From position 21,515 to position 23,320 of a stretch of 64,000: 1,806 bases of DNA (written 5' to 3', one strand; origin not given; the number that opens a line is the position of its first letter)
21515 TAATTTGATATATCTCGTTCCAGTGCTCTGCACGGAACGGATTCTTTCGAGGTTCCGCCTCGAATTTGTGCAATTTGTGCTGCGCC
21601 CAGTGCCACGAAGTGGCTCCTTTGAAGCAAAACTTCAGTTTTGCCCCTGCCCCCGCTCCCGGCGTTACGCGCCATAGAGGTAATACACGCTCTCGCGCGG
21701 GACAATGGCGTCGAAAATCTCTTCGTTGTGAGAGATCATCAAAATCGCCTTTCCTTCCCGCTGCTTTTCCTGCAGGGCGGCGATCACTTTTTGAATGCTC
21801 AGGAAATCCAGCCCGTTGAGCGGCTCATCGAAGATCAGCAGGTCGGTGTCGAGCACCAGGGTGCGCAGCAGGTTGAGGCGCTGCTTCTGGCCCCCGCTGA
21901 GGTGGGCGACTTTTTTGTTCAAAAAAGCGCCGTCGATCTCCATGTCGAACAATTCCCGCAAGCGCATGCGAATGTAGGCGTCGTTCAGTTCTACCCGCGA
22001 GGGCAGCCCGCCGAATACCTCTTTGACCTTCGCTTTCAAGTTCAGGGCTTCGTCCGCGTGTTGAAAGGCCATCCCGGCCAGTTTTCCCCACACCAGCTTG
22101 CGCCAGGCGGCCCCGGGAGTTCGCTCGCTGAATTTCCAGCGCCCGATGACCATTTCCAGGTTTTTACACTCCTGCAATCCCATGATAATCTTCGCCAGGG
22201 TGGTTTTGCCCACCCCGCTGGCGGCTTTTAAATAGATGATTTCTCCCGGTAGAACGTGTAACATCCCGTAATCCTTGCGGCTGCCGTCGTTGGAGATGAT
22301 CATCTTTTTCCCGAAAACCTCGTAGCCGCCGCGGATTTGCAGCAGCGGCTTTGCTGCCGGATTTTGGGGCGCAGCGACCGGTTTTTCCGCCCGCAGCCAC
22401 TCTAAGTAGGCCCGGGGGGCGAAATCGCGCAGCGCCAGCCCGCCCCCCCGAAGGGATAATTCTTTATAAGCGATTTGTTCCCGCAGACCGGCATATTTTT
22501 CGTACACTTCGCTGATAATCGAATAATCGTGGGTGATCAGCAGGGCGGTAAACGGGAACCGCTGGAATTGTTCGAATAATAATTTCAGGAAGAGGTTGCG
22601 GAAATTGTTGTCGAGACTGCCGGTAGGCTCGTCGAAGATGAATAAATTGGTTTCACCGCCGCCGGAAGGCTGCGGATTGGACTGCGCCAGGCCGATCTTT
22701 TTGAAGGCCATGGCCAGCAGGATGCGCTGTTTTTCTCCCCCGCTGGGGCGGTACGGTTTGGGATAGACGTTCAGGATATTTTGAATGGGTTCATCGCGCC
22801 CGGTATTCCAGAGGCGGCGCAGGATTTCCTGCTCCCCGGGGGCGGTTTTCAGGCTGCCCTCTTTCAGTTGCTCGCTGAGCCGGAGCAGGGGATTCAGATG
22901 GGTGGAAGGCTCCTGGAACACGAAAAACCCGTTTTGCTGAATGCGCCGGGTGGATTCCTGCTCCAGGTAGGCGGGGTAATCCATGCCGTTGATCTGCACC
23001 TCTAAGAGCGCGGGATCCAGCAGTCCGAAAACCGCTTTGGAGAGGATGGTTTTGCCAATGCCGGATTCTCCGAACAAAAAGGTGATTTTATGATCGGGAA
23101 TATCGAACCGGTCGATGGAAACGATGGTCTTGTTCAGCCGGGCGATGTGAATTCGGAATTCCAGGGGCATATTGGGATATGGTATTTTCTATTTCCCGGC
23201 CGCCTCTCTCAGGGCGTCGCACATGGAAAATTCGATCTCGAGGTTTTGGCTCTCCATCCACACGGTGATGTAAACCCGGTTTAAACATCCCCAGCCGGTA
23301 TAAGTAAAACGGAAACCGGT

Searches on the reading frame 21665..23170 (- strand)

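Call 16: search_protein_families(library=pfam, proteins=[window:21665-23170:-])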
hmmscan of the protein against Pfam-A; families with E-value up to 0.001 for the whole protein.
window:21665-23170:- (501 aa): 9 families
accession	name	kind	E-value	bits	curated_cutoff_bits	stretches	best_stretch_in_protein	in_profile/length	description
PF00005.33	ABC_tran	-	2.3e-30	106.4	25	2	305-452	7-137/137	ABC transporter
PF13304.12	AAA_21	-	8.2e-07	29.8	27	0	423-486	237-303/304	AAA domain, putative AbiEii toxin, Type IV TA system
PF02463.25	SMC_N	-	2.7e-06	27.4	40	0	13-227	107-209/220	RecF/RecN/SMC N terminal domain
PF13401.12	AAA_22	-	9.9e-06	26.3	27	0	28-69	6-50/130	AAA domain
PF00004.35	AAA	-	4.5e-05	24.3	21.2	0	31-68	2-38/131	ATPase family associated with various cellular activities (AAA)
PF13191.12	AAA_16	-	9.8e-05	23.3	32.6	0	28-139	25-104/167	AAA ATPase domain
PF03193.22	RsgA_GTPase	-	0.00031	21.1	30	0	283-333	79-130/174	RsgA GTPase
PF13481.12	AAA_25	-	0.00052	20.1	27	0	298-326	22-50/195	AAA domain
PF13558.12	SbcC_Walker_B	-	0.00062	20.4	27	0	142-198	33-88/90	SbcC/RAD50-like, Walker B motif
